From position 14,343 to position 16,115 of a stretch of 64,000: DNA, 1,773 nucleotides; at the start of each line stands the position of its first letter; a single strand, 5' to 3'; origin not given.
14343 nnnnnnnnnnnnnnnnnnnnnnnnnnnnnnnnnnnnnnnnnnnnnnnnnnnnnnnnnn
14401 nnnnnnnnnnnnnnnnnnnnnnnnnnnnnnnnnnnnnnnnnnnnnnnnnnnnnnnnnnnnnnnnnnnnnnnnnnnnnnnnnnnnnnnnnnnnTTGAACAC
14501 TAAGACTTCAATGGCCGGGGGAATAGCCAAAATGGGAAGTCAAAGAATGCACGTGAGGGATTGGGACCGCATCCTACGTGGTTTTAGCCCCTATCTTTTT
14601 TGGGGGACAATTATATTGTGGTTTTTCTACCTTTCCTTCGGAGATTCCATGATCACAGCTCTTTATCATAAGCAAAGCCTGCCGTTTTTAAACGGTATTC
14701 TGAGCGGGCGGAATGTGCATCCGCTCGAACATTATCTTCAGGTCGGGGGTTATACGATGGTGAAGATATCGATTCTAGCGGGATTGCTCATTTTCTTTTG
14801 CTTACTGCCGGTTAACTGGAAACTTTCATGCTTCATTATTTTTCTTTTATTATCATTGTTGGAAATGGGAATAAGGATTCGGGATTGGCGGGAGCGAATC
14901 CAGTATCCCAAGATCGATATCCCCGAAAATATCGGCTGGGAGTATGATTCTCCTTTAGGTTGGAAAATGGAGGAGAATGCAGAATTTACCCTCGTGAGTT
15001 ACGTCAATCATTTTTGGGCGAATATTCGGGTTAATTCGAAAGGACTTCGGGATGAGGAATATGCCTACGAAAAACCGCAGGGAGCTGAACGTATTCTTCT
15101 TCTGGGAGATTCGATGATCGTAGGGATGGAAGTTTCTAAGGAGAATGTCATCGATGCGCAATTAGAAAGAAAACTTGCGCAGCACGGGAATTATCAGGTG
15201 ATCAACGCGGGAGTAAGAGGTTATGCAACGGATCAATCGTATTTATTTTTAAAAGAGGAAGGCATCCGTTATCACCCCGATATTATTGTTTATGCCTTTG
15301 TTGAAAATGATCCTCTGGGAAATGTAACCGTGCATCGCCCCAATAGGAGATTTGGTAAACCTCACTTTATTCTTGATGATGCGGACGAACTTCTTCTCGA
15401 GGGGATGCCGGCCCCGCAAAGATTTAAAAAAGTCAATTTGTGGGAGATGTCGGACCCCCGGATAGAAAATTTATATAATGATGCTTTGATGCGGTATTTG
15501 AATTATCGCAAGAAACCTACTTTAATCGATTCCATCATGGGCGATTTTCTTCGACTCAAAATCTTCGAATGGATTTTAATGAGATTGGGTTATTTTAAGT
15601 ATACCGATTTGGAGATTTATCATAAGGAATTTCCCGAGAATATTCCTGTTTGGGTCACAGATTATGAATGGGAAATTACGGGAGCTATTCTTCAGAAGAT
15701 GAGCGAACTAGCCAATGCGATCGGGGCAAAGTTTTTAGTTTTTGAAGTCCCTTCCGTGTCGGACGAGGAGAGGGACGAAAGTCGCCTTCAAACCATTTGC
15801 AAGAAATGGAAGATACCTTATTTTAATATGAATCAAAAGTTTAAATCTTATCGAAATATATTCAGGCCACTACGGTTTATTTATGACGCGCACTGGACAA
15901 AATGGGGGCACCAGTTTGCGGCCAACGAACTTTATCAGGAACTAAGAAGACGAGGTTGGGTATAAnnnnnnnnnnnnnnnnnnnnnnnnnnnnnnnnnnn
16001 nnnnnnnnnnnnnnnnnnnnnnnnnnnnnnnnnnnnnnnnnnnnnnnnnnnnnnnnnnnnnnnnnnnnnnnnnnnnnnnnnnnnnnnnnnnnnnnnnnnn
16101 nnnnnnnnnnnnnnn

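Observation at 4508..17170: MBOAT acyltransferase plus four diverged paralogs of membrane-anchored SGNH (AlgJ/PatB-like) proteins within 13 kb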

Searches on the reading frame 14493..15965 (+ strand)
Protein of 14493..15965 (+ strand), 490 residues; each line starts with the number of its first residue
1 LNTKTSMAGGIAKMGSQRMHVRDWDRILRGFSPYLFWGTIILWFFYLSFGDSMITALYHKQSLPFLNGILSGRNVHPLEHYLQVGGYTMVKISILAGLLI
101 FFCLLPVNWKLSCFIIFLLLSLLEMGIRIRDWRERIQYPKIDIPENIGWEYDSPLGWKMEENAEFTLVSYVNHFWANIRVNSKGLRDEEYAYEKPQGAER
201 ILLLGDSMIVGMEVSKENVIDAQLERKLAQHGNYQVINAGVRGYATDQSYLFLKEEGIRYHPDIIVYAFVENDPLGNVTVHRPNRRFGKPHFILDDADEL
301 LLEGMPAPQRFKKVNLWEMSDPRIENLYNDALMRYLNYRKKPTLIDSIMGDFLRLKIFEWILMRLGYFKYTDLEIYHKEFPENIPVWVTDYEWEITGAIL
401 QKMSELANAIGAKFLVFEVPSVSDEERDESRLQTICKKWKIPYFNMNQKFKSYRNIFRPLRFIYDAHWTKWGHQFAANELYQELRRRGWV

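Call 4: search_protein_families(library=pfam, proteins=[window:14493-15965:+], max_evalue=0.1)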
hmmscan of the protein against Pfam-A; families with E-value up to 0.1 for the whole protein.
window:14493-15965:+ (490 aa): 2 families
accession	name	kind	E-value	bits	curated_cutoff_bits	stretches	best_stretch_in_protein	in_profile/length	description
PF13472.12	Lipase_GDSL_2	-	1e-06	29.8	32.9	1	204-279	2-80/178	GDSL-like Lipase/Acylhydrolase family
PF16822.11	ALGX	-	0.013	15.6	26.5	1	431-487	77-133/268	SGNH hydrolase-like domain, acetyltransferase AlgX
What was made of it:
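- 14511..15965 (+): S3, an SGNH protein of 484 aa with three N-terminal hydrophobic segments. GDS 15102-15119, block II NAGVRGY 15204-15224, block III END 15300-15317 (Gly replaced by Glu, Asn kept), block V YDAHW 15882-15911. Lipase_GDSL_2 1e-6 (call 4).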

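Call 5: search_protein_families(library=ncbifam, proteins=[window:14493-15965:+], max_evalue=0.1)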
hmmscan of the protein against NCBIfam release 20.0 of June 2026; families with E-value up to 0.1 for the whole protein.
window:14493-15965:+ (490 aa): 3 families
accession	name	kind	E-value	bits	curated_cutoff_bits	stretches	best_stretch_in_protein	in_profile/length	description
NF047475.1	GDSL_LA_2490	hypoth_equivalog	4e-08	32.9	325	1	150-255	37-139/431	LA_2490 family SGNH/GDSL-type esterase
NF007819.1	PRK10528.1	equivalog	0.00082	19.1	270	1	197-276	27-107/210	multifunctional acyl-CoA thioesterase I/protease I/lysophospholipase L1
NF047474.1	GDSL_LA_2486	hypoth_equivalog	0.0091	15.2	300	1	166-241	55-128/326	LA_2486 family SGNH/GDSL-type esterase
